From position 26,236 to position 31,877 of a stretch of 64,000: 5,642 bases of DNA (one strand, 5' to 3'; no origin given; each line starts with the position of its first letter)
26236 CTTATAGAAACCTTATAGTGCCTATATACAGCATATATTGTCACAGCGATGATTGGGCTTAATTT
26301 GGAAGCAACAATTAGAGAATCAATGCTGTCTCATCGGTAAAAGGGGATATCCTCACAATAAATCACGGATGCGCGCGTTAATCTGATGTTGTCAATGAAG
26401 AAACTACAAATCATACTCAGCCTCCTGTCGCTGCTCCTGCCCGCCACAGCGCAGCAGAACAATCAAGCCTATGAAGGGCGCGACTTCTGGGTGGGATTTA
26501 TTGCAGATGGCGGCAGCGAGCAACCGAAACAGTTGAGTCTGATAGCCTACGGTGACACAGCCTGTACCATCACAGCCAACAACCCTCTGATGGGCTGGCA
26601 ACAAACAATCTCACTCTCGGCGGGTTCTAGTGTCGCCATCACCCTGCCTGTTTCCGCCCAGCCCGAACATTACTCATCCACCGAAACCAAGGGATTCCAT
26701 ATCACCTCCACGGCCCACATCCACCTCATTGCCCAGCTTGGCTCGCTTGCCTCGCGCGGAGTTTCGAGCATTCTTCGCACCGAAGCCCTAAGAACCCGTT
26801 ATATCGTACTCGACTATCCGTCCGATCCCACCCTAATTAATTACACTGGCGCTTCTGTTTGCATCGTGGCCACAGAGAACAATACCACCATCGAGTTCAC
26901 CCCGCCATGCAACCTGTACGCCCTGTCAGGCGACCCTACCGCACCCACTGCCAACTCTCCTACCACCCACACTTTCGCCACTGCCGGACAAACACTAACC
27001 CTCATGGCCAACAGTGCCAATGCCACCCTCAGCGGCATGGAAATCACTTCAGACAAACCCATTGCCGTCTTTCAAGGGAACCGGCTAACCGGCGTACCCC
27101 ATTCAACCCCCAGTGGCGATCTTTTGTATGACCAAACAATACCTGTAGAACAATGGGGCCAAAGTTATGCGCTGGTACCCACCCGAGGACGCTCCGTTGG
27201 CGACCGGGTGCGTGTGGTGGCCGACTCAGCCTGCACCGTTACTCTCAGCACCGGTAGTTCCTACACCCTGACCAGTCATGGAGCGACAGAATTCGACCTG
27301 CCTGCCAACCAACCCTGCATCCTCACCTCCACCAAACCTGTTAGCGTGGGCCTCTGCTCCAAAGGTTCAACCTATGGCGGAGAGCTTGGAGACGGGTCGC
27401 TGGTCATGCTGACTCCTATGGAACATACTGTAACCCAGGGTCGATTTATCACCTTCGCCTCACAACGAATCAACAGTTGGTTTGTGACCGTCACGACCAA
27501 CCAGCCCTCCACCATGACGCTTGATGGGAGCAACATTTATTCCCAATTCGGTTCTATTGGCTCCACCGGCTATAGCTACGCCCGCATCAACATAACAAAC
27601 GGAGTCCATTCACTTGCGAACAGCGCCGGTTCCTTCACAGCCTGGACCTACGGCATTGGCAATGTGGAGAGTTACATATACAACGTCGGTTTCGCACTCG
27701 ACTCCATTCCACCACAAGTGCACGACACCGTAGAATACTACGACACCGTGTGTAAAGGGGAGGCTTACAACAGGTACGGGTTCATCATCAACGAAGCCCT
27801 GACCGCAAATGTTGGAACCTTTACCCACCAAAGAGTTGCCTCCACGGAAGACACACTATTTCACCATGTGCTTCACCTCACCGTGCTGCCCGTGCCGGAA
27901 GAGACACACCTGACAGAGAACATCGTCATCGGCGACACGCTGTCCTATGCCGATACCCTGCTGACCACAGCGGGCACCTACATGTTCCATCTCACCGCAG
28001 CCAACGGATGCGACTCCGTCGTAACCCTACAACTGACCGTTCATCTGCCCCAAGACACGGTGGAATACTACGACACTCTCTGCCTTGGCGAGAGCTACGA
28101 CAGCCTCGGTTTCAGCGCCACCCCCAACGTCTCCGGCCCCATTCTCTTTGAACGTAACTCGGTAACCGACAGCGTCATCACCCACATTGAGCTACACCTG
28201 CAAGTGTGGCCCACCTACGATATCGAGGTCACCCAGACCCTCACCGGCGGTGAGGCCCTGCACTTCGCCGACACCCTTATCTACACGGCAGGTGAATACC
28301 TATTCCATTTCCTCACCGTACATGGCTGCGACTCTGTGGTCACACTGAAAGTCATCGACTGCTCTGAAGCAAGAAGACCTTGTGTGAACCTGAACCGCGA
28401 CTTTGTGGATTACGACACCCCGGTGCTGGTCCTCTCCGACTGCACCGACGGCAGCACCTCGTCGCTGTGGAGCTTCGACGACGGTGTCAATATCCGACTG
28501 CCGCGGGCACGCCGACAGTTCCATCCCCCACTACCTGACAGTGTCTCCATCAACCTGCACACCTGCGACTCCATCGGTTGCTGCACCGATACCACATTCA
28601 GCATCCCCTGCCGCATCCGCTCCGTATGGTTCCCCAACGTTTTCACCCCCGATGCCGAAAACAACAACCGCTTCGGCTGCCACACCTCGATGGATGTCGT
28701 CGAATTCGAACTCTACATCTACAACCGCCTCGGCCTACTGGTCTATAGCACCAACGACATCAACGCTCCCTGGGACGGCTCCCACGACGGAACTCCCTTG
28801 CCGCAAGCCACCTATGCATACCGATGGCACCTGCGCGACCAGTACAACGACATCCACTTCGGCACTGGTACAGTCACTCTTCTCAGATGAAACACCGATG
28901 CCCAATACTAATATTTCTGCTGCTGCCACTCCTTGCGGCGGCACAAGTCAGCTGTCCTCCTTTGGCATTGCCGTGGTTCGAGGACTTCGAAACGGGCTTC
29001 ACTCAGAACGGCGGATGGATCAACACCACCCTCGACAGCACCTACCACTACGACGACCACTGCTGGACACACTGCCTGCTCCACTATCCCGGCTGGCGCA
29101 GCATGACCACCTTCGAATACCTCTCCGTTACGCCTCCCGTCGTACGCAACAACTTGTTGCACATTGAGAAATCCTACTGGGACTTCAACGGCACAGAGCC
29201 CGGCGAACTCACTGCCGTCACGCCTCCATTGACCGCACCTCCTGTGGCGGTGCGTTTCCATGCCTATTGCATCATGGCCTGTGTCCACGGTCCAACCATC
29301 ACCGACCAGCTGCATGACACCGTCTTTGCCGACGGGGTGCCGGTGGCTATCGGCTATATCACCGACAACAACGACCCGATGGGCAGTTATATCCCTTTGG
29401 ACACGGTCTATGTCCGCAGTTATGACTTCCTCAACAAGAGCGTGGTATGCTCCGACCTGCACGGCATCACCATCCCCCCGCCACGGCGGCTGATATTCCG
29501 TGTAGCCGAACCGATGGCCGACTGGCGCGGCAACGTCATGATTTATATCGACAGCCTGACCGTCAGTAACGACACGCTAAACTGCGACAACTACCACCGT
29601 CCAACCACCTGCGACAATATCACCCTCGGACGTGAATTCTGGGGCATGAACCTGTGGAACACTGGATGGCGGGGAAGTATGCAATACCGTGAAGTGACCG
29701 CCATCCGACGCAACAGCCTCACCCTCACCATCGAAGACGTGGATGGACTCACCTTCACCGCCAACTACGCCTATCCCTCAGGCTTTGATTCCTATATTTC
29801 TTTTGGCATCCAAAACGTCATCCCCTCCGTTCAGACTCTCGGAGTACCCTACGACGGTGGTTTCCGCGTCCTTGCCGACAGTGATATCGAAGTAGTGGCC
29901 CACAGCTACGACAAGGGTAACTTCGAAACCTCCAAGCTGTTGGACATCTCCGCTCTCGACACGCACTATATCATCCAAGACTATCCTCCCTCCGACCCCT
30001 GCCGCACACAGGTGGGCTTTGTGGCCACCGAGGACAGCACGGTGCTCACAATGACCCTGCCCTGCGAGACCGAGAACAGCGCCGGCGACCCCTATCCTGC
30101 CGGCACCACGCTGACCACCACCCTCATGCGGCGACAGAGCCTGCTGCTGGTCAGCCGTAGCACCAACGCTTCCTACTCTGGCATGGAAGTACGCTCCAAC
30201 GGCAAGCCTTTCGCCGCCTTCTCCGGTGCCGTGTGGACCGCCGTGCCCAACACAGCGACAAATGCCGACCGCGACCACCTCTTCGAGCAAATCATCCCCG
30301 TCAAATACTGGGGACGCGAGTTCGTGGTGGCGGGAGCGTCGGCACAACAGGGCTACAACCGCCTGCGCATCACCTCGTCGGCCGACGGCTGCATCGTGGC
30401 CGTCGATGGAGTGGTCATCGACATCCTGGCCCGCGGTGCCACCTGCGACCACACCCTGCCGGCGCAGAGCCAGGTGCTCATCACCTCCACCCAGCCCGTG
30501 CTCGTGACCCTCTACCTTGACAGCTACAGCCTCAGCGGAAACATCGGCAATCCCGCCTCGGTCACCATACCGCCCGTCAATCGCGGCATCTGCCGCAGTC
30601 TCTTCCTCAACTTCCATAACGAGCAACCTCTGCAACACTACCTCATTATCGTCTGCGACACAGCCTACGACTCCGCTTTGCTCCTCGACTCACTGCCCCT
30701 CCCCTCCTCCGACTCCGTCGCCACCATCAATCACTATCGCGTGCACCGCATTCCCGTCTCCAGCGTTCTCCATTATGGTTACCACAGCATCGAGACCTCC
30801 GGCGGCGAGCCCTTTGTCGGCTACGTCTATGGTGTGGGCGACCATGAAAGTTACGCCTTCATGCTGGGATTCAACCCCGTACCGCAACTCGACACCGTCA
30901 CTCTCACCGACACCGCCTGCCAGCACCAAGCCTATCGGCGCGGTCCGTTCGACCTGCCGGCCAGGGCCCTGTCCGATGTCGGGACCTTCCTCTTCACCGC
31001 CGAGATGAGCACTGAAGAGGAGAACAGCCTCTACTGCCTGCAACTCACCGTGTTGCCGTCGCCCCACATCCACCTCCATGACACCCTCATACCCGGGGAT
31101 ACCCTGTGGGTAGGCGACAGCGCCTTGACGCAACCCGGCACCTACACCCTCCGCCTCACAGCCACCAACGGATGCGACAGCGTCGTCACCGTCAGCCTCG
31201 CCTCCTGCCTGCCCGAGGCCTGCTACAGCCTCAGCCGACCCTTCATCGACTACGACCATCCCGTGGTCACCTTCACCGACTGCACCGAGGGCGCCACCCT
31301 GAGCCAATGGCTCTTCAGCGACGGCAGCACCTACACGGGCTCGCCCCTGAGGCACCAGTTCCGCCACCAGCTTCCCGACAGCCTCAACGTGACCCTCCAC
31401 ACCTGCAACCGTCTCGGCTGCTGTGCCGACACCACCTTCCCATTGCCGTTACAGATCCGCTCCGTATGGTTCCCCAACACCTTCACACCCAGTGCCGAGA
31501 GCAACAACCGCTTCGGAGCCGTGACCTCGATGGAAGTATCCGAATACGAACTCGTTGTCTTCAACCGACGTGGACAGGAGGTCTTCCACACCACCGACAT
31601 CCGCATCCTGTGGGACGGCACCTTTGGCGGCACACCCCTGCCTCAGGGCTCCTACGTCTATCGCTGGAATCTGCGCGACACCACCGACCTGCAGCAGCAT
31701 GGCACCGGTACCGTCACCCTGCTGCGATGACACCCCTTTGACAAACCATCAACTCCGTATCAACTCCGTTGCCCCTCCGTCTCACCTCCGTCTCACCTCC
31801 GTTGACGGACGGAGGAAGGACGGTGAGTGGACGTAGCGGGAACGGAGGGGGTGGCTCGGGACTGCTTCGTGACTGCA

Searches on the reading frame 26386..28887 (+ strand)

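Call 73: search_protein_families(library=pfam, proteins=[window:26386-28887:+], max_evalue=0.00001)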
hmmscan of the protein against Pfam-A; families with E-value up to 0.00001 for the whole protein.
window:26386-28887:+ (834 aa): 2 families
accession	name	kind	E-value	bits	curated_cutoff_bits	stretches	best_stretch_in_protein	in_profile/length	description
PF17517.7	IgGFc_binding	-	4.2e-51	174.4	25.6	1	129-423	5-297/297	IgGFc binding protein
PF13585.12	CHU_C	-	1.9e-11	44.3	27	1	749-820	3-76/86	CHU_C Type IX secretion signal domain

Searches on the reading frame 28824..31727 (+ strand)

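Call 73: search_protein_families(library=pfam, proteins=[window:28824-31727:+], max_evalue=0.00001)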
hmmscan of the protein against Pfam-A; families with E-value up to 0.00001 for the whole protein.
window:28824-31727:+ (968 aa): 2 families
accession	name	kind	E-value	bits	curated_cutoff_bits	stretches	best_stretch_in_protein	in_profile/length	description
PF17517.7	IgGFc_binding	-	1.7e-43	149.4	25.6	1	370-670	3-297/297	IgGFc binding protein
PF13585.12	CHU_C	-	2.5e-10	40.8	27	1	883-962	3-82/86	CHU_C Type IX secretion signal domain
